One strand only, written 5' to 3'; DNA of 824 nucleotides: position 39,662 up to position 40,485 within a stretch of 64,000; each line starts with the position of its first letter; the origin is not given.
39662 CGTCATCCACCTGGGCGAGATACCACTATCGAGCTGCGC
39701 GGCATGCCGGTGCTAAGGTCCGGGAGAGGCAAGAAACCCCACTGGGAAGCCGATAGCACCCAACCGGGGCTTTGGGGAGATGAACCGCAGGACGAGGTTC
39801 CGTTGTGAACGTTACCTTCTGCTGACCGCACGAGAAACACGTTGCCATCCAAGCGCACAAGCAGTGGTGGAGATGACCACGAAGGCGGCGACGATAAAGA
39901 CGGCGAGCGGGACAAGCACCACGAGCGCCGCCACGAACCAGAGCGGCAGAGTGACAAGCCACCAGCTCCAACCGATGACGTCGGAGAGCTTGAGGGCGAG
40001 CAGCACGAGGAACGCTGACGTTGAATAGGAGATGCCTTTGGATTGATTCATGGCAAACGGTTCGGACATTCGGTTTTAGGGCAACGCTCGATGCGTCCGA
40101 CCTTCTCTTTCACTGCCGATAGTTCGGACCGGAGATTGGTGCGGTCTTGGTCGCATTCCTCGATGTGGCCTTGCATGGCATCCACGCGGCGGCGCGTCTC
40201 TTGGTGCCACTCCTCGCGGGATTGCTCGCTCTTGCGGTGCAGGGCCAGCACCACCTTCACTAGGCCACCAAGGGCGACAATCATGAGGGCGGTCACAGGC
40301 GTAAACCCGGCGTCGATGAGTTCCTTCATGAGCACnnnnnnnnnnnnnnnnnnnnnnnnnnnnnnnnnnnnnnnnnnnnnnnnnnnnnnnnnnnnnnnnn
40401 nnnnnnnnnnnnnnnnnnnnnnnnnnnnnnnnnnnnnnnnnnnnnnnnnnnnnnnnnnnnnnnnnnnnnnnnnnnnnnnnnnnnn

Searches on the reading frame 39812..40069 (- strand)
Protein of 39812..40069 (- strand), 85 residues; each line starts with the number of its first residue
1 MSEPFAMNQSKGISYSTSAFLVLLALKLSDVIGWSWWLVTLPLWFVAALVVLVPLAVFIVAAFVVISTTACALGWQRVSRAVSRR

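Call 3: search_protein_families(library=pfam, proteins=[window:39812-40069:-], max_evalue=1)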
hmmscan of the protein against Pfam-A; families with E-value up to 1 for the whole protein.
window:39812-40069:- (85 aa): 1 family
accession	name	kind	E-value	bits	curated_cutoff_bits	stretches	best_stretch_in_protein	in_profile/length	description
PF10269.14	Tmemb_185A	-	0.00025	21.3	23.1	1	26-60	1-35/252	Transmembrane Fragile-X-F protein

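Call 4: search_protein_families(library=phrogs, proteins=[window:39812-40069:-], max_evalue=0.1)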
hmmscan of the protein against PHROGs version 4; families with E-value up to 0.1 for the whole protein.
window:39812-40069:- (85 aa): 4 families
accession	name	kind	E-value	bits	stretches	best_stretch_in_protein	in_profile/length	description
phrog_1374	-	unknown function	4.6e-15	56.2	1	8-68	11-70/89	-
phrog_20229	-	unknown function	8e-05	23.8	1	21-61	9-48/93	-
phrog_6414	-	unknown function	0.00034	21.8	1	19-65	8-56/69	-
phrog_24374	-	unknown function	0.013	16.8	1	18-70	33-89/90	-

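Call 6: search_protein_families(library=ncbifam, proteins=[window:39812-40069:-], max_evalue=1)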
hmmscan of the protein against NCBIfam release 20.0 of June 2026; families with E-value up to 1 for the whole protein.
window:39812-40069:- (85 aa): 0 families

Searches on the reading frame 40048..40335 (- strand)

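Call 3: search_protein_families(library=pfam, proteins=[window:40048-40335:-], max_evalue=1)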
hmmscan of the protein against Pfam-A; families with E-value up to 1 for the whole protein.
window:40048-40335:- (95 aa): 5 families
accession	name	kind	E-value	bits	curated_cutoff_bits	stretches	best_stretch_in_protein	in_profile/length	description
PF23991.1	DUF7310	-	0.02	15.8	40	1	43-84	24-65/83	Coiled-coil region of unknown function (DUF7310)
PF01442.23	Apolipoprotein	-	0.038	14.1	90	1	31-80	92-142/190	Apolipoprotein A1/A4/E domain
PF09728.14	Taxilin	-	0.051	13.2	30.3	1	31-79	92-140/302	Myosin-like coiled-coil protein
PF05278.17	PEARLI-4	-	0.081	13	29.9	1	39-82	183-226/234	Arabidopsis phospholipase-like protein (PEARLI 4)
PF07889.17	DUF1664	-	0.098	13.1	34.6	1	39-83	77-121/124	Protein of unknown function (DUF1664)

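Call 4: search_protein_families(library=phrogs, proteins=[window:40048-40335:-], max_evalue=0.1)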
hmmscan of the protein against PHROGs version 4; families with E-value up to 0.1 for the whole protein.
window:40048-40335:- (95 aa): 7 families
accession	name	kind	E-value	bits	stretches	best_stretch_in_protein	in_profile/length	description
phrog_462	-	other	0.0019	19.4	1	10-82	13-93/101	lipoprotein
phrog_736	-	unknown function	0.0062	17.7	1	4-81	3-84/112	-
phrog_1863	-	unknown function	0.019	15.9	1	18-84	10-79/97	-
phrog_6664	-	unknown function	0.052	15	1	14-84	10-80/97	-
phrog_11860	-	unknown function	0.066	14.4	1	14-67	11-60/114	-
phrog_404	-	tail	0.093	13.8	0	14-81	17-79/118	minor tail protein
phrog_3671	-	unknown function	0.095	13.9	0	20-76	14-70/87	-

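Call 6: search_protein_families(library=ncbifam, proteins=[window:40048-40335:-], max_evalue=1)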
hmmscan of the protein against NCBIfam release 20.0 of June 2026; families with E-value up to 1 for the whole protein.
window:40048-40335:- (95 aa): 1 family
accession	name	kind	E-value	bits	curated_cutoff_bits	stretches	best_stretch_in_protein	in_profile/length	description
NF038287.2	Amuc_1100_fam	equivalog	0.11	11.8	180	1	14-76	13-72/326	Amuc_1100 family pilus-like protein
